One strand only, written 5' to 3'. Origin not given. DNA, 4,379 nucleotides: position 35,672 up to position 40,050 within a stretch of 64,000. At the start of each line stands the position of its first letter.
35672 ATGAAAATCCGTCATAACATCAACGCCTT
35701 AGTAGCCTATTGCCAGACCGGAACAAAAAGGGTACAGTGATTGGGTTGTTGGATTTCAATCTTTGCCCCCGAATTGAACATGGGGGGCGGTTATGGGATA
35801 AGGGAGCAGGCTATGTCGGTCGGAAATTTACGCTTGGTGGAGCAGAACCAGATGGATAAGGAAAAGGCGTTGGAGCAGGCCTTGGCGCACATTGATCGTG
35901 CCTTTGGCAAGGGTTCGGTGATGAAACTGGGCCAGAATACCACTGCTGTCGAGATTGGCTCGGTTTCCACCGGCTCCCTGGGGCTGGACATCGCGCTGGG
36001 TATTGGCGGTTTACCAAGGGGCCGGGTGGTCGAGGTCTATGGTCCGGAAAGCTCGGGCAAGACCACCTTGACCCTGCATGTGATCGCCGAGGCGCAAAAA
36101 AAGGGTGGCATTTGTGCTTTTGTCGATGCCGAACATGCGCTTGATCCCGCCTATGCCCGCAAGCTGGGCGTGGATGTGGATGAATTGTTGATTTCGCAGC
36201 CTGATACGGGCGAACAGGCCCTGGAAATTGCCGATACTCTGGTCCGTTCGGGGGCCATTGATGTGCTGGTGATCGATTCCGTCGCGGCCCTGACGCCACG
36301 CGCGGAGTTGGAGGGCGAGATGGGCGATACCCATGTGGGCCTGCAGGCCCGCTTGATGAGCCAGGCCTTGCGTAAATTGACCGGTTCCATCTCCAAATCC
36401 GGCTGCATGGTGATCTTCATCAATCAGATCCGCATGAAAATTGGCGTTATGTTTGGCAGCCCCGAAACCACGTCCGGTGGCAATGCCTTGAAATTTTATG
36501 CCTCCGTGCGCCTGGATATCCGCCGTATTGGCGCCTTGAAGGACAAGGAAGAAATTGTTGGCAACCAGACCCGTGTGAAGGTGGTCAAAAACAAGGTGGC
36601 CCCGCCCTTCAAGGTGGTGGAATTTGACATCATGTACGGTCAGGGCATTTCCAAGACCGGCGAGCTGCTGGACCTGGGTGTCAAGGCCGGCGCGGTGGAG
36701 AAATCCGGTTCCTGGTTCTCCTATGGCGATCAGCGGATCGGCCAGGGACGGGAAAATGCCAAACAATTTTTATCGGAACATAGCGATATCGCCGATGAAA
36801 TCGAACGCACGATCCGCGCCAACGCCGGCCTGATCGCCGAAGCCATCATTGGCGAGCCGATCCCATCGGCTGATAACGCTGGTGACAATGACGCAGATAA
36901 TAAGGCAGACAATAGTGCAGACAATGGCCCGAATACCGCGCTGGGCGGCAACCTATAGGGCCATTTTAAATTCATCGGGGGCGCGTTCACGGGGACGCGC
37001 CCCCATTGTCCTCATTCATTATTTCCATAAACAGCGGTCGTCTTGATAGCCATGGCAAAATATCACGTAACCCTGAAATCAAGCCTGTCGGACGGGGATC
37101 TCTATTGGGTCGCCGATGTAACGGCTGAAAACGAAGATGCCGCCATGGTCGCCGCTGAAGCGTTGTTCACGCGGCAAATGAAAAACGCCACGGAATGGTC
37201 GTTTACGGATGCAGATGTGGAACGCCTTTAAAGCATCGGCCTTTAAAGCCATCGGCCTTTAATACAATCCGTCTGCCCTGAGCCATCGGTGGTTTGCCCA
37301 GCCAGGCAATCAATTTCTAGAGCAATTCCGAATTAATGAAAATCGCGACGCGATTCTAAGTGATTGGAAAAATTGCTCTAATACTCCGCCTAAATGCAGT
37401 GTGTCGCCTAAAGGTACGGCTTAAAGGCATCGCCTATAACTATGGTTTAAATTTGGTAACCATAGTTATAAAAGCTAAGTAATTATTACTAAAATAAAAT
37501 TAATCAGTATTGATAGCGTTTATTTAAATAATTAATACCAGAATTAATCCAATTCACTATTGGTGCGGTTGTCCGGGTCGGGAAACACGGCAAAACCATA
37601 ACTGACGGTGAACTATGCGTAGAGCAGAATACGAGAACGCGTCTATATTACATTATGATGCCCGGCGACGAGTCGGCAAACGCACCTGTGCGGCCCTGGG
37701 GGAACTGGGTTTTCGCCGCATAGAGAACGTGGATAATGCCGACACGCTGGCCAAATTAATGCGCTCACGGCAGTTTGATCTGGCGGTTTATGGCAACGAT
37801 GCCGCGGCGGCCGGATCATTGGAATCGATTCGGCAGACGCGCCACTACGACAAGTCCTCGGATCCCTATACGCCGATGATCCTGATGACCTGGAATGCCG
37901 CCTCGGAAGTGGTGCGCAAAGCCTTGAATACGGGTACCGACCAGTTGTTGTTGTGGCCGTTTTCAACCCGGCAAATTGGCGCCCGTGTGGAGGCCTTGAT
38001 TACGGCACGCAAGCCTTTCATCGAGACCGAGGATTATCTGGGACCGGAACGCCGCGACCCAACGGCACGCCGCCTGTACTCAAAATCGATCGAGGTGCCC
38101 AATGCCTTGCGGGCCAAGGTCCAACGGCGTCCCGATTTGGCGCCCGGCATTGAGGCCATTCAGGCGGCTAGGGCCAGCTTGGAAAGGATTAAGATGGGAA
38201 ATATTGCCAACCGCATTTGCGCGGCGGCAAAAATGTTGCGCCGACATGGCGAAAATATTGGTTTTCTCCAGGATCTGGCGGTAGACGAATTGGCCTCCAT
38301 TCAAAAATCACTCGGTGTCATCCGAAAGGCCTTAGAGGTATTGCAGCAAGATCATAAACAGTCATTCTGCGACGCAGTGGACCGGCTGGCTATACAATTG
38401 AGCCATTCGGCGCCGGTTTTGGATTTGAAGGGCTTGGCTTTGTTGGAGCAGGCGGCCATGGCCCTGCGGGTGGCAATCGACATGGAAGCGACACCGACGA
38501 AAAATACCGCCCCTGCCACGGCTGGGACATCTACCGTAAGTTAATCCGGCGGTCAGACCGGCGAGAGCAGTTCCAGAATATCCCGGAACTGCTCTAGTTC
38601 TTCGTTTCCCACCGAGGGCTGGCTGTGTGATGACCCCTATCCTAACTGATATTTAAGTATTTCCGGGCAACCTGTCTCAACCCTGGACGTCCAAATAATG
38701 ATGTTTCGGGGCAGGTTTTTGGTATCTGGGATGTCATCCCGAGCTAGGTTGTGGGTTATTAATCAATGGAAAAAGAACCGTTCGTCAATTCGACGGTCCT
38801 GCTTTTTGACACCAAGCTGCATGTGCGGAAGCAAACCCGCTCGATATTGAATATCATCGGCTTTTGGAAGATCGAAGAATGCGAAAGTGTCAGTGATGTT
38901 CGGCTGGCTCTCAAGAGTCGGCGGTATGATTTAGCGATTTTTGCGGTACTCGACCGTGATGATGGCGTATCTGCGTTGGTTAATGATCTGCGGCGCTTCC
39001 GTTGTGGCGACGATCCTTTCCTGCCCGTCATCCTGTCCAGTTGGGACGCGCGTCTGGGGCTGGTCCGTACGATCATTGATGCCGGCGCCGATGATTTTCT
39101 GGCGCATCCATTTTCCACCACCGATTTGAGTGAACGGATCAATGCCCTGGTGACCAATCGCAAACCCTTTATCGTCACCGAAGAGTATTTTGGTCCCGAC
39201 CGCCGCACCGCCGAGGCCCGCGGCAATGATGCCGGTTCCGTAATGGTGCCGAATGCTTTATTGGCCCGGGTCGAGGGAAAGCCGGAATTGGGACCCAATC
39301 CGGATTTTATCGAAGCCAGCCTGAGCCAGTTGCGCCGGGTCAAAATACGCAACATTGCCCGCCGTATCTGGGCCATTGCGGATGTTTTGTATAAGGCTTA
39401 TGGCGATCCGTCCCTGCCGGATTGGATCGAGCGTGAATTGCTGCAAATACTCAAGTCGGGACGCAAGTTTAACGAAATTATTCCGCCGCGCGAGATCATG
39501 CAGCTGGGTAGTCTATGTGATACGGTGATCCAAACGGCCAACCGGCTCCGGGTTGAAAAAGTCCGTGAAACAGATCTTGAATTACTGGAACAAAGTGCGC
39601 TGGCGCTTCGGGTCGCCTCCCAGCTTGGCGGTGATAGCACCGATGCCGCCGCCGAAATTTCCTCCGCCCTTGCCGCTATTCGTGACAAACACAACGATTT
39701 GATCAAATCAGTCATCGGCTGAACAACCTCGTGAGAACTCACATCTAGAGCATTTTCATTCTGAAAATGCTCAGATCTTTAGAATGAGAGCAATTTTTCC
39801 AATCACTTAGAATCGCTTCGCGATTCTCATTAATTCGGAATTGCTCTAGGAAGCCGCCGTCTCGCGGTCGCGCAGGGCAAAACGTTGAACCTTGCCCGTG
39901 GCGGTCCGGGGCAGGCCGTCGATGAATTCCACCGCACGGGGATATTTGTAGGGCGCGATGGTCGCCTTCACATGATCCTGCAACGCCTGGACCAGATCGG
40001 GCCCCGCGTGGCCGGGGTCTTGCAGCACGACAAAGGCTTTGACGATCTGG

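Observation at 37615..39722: Two tandem paralogous pseudo-receiver proteins with a GPxRR arginine-rich motif and a novel helical C-terminal domain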

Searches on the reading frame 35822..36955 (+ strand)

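Call 53: search_protein_families(library=ncbifam, proteins=[window:35822-36955:+], max_evalue=0.00001)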
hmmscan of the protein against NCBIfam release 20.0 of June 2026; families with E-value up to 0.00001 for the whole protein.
window:35822-36955:+ (378 aa): 11 families
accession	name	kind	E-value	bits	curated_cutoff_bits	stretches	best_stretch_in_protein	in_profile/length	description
TIGR02012.1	tigrfam_recA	equivalog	9.8e-172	570.5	325.3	1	12-332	1-320/321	recombinase RecA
NF007072.0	PRK09519.1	equivalog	7.6e-147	490.9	1024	2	11-259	5-252/790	intein-containing recombinase RecA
TIGR02237.1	recomb_radB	equivalog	6.3e-15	55.6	172.4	1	61-237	6-180/210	DNA repair and recombination protein RadB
NF003301.0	PRK04301.1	equivalog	7.7e-14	51.6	259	1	42-235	77-283/316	DNA repair and recombination protein RadA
NF033429.2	ImuA_translesion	equivalog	2.6e-11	43.8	150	1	39-150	7-119/181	translesion DNA synthesis-associated protein ImuA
TIGR02236.1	recomb_radA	equivalog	1.1e-09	38.1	361.15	1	42-235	72-279/311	DNA repair and recombination protein RadA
NF006861.0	PRK09361.1-1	equivalog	2.8e-09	36.8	278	1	47-236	4-197/235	DNA repair and recombination protein RadB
TIGR02239.1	recomb_RAD51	equivalog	2e-08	33.7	478.05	1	36-235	66-281/316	DNA repair protein RAD51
NF058630.1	repair_Rv3395c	exception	4.9e-08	32.9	65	1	61-159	4-93/153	DnaE2-dependent mutagenesis accessory factor ImuA'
TIGR02238.1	recomb_DMC1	equivalog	3e-07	29.9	447.7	1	43-235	73-281/314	meiotic recombinase Dmc1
TIGR03881.1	KaiC_arch_4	hypoth_equivalog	5.6e-07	29.5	247.8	1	48-142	3-92/231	KaiC domain-containing protein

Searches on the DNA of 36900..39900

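Call 78: search_rna_families(source=window, start=36900, end=39900, threshold=evalue, max_evalue=1)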
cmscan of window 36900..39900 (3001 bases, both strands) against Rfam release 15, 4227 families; matches with E-value up to 1: 0.
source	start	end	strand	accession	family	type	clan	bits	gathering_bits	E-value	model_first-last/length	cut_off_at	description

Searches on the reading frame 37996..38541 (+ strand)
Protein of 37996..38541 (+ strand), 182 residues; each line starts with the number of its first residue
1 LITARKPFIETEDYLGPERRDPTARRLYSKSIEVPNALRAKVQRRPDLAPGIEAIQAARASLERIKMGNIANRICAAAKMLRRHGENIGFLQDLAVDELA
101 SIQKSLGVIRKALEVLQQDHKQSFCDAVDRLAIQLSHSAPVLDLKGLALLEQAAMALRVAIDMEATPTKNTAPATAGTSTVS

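Call 37: search_solved_structures(query=A2, max_evalue=10, show_alignments=3)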
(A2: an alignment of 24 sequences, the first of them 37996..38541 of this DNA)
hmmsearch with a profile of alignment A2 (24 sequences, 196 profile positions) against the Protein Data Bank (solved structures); distinct sequences matched with E-value up to 10: 28.
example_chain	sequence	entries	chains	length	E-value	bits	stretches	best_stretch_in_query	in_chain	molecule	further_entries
7unh_A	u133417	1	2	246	0.0011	22.4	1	69-178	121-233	SP2 designed chlorophyll dimer protein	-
7uni_A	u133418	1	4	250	0.0012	22.2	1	69-178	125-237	SP2-ZnPPaM designed chlorophyll dimer protein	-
5cwp_A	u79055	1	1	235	0.03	17.7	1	49-129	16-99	Designed helical repeat protein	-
6xss_A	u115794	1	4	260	0.049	17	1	48-159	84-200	C4_nat_HFuse-7900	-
9k8e_A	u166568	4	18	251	0.094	16.1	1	73-178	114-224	Cage-t32-Zn1-HEHE-35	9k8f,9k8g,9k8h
6kos_A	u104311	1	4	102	0.1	16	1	66-142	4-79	SUWA (Super WA20)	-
7jh6_A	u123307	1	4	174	0.14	15.5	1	77-150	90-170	Two-domain di-Zn(II) and porphyrin-binding protein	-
3nr7_A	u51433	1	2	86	0.18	15.2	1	127-184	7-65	DNA-binding protein H-NS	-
7y9n_A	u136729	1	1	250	0.23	14.8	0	94-161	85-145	Spike protein S2',5HB-H2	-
9lp2_A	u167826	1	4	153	0.26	14.7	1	95-173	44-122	dAID23.4L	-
9nze_A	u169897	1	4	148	0.39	14.1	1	60-180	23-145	De novo designed protein, EPIC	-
9nzg_A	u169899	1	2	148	0.4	14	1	60-180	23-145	De novo designed protein, EPIC Q51N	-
6y4b_A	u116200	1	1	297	0.42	14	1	105-160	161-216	Cyclodipeptide synthase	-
5tgw_A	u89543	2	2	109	0.47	13.8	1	96-139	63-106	PS1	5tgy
2j68_A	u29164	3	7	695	0.78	13.1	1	69-139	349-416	BACTERIAL DYNAMIN-LIKE PROTEIN | DYNAMIN FAMILY PROTEIN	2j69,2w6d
6sft_A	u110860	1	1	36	0.97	12.8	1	8-22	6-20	Two-component receiver protein CleD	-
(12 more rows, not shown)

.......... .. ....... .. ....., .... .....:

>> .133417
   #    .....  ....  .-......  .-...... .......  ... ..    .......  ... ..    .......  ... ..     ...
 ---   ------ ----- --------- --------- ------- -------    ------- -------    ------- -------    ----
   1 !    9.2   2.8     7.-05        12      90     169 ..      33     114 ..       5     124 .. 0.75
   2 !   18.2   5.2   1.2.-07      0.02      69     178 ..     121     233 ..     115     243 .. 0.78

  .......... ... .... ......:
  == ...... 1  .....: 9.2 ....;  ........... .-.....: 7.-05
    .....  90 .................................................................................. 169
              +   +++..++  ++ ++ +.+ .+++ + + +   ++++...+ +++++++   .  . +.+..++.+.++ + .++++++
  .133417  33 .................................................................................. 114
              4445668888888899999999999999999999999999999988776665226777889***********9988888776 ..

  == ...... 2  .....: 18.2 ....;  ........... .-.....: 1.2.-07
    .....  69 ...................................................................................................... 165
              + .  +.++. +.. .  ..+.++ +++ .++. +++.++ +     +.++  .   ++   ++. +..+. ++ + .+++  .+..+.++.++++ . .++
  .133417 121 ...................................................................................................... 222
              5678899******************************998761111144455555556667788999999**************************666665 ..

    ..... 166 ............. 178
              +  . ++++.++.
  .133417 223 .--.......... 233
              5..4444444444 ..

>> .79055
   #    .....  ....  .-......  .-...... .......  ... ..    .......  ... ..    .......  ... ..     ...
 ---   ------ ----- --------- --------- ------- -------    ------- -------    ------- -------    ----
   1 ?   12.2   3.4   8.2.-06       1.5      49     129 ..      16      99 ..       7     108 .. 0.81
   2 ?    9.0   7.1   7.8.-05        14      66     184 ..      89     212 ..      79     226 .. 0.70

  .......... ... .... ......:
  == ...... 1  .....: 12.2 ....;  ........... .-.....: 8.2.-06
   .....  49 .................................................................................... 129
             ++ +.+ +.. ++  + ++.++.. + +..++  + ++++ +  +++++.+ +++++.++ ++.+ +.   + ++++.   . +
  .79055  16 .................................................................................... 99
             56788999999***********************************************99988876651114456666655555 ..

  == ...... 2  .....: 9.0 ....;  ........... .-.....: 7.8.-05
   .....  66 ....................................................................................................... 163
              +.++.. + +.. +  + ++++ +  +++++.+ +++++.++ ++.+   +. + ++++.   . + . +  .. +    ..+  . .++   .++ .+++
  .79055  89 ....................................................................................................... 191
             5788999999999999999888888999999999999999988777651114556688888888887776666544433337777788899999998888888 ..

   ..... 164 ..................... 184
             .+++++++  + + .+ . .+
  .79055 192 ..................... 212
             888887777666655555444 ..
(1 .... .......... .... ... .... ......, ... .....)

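Call 38: predict_structure(alignment_id=A2)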
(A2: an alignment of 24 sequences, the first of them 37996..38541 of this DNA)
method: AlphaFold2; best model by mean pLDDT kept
length: 182 residues; sequences in the alignment: 24
mean_pLDDT: 80.4   pTM: 0.69
mean pLDDT of the five models: 80.4, 79.6, 78.7, 78.2, 76.1
residues with pLDDT >= 90: 87; 70-90: 47; 50-70: 31; < 50: 17
segments of 3 or more residues with pLDDT < 50: 168-182
pLDDT, mean of each block of 10 residues (from residue 1): 61 65 58 74 81 87 92 96 84 91 98 93 97 90 93 97 65 35 33
secondary structure, 60 per line:
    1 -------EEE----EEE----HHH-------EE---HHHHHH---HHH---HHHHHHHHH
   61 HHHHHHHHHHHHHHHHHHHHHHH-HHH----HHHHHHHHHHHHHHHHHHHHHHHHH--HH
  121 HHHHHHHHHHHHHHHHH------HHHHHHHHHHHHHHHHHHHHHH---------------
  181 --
elements in order: E8-10 E15-17 H37-42 H52-83 H92-116 H119-137 H144-165

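Call 40: fold_search(model_id=the predicted structure, library=pdb)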
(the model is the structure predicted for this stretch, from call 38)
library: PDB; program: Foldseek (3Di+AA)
matches with E <= 10: 356; with E <= 0.001: 0
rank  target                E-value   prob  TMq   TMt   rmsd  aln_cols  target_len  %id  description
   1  8bw8_D                2.8e-02  0.99  0.36  0.26  11.5       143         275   18  Crystal structure of the dCNK-SAM-CRIC-PDZ/dHYP-SAM complex (released 2024-02-21)
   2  7t03_MODEL_1_A        3.8e-02  1.00  0.39  0.62   4.7       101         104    8  NMR structure of a designed cold unfolding four helix bundle (released 2022-03-02)
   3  8bw8_B                6.3e-02  0.97  0.34  0.25  11.7       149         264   17  Crystal structure of the dCNK-SAM-CRIC-PDZ/dHYP-SAM complex (released 2024-02-21)
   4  3u3b_B                1.5e-01  0.99  0.38  0.61   4.8       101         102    6  Crystal Structure of Computationally Redesigned Four-Helix Bundle (released 2012-06-13)
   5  2b0h_MODEL_1_A        1.6e-01  0.85  0.30  0.37   6.8       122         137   14  Solution structure of VBS3 fragment of talin (released 2006-01-17)
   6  1g5z                  2.4e-01  0.69  0.24  0.26   8.0       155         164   12  CRYSTAL STRUCTURE OF LYME DISEASE ANTIGEN OUTER SURFACE PROTEIN C (OSPC) FROM BORRELIA BURGDORFERI STRAIN N40 (released 2001-04-04)
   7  8dz8_B                2.5e-01  1.00  0.41  0.74   3.3       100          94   11  Neoleukin 4, a de novo designed IL-4 mimetic (released 2023-03-29)
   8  7t2y_A                2.8e-01  0.98  0.38  0.61   4.7        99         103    9  X-ray structure of a designed cold unfolding four helix bundle (released 2022-03-02)
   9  3kyi_A                2.8e-01  0.97  0.35  0.48   6.7       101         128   13  Crystal structure of the phosphorylated P1 domain of CheA3 in complex with CheY6 from R. sphaeroides (released 2010-02-16)
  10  9ifm_Q                2.9e-01  0.92  0.36  0.42   4.1       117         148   15  STRUCTURE OF UNSTACKED C2S2-TYPE PSII-LHCII SUPERCOMPLEX FROM PISUM SATIVUM (released 2026-01-28)
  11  8bw9_B                3.1e-01  0.75  0.36  0.24  11.7       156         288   14  Cryo-EM structure of the RAF activating complex KSR-MEK-CNK-HYP (released 2024-02-21)
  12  3u3b_A                3.2e-01  1.00  0.47  0.76   3.2       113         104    8  Crystal Structure of Computationally Redesigned Four-Helix Bundle (released 2012-06-13)
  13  9c1s_C                3.2e-01  0.60  0.24  0.27   8.4       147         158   12  Fab F946 in complex with OspC type A (released 2025-08-27)
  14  2mwq_MODEL_1_A        3.8e-01  0.98  0.39  0.46   3.7       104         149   12  Solution structure of PsbQ from spinacia oleracea (released 2015-07-29)
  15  3kyj_A                3.8e-01  0.92  0.34  0.46   6.9       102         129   16  Crystal structure of the P1 domain of CheA3 in complex with CheY6 from R. sphaeroides (released 2010-02-16)
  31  1i5n_B                8.5e-01  0.85  0.34  0.47   6.6        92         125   13  Crystal structure of the P1 domain of CheA from Salmonella typhimurium (released 2001-07-11)
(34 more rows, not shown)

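Call 41: search_protein_representatives(alignment_id=A2)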
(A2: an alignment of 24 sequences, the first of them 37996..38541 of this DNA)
Query: 24 sequences, 196 profile positions. Proteins with E-value up to 0.001 (for the whole library): 1077; up to 1e-10: 830; up to 1e-30: 171. The best 150 are listed.
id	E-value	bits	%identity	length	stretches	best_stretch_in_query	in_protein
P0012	1.8e-63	230.6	-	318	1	1-196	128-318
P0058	9.9e-57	208.6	-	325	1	1-196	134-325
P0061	2.1e-54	201.0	-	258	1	1-196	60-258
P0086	4.4e-53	196.7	-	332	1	2-190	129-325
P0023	7.0e-49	183.0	-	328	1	2-181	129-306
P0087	1.5e-47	178.6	-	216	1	2-184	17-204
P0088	2.0e-47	178.3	-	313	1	1-178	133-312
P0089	4.4e-47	177.1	-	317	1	1-183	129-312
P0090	1.4e-44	169.0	-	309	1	1-180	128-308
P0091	1.7e-44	168.7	-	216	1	1-180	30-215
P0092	4.8e-44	167.2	-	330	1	1-180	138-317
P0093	7.0e-44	166.7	-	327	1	1-191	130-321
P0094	7.7e-44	166.5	-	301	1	1-184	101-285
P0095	2.5e-43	164.8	-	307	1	1-178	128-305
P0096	5.4e-43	163.8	-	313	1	1-179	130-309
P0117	2.6e-38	148.5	-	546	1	1-181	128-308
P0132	4.6e-37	144.4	-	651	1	1-188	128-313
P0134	5.5e-37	144.2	-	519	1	1-182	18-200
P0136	8.4e-37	143.6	-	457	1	1-179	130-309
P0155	1.3e-35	139.7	-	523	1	1-182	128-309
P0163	2.4e-35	138.8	-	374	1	1-179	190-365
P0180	4.0e-34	134.8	-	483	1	1-180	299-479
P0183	5.7e-34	134.3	-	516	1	1-181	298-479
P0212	9.3e-33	130.4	-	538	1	2-181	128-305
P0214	1.6e-32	129.6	-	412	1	1-182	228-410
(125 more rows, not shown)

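Call 63: search_protein_families(library=pfam, proteins=[P0117, P0132, P0134, P0136, P0155, P0180, P0183, P0212, P0214, P0163], max_evalue=0.001)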
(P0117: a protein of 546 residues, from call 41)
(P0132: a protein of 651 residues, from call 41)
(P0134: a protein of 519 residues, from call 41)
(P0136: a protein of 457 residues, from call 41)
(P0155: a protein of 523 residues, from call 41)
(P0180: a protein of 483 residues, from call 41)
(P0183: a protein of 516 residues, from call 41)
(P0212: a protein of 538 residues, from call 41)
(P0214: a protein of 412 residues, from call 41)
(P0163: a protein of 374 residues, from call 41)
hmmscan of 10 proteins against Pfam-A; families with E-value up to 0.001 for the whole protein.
P0117 (546 aa): 1 family
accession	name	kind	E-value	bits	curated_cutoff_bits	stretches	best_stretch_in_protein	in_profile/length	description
PF00072.30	Response_reg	-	8.5e-12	45.7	30.2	1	11-126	1-111/111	Response regulator receiver domain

P0132 (651 aa): 1 family
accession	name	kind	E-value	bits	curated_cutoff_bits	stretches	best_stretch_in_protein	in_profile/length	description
PF00072.30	Response_reg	-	7.1e-12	45.9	30.2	1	11-126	1-111/111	Response regulator receiver domain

P0134 (519 aa): 0 families

P0136 (457 aa): 1 family
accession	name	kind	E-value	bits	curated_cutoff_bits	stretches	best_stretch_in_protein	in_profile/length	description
PF00072.30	Response_reg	-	1.5e-11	44.9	30.2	1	13-127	1-110/111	Response regulator receiver domain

P0155 (523 aa): 1 family
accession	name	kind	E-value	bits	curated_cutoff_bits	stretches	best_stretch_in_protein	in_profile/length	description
PF00072.30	Response_reg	-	7.9e-09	36.1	30.2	1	11-125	1-110/111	Response regulator receiver domain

P0180 (483 aa): 1 family
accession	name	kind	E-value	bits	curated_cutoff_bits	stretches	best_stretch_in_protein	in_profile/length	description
PF00072.30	Response_reg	-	1.1e-33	116.2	30.2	2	13-127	2-111/111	Response regulator receiver domain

P0183 (516 aa): 1 family
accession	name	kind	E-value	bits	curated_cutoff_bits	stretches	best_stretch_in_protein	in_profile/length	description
PF00072.30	Response_reg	-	7.2e-25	87.8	30.2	2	13-126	2-110/111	Response regulator receiver domain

P0212 (538 aa): 1 family
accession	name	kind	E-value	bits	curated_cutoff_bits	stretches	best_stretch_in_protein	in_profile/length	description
PF00072.30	Response_reg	-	3.4e-07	30.9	30.2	1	10-124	1-110/111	Response regulator receiver domain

P0214 (412 aa): 1 family
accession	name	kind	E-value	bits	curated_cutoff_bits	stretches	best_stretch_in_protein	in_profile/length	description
PF00072.30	Response_reg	-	2.7e-12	47.3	30.2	1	120-225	10-110/111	Response regulator receiver domain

P0163 (374 aa): 1 family
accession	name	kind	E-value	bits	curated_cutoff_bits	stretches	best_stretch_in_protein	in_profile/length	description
PF00072.30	Response_reg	-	5.4e-09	36.6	30.2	1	80-188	8-111/111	Response regulator receiver domain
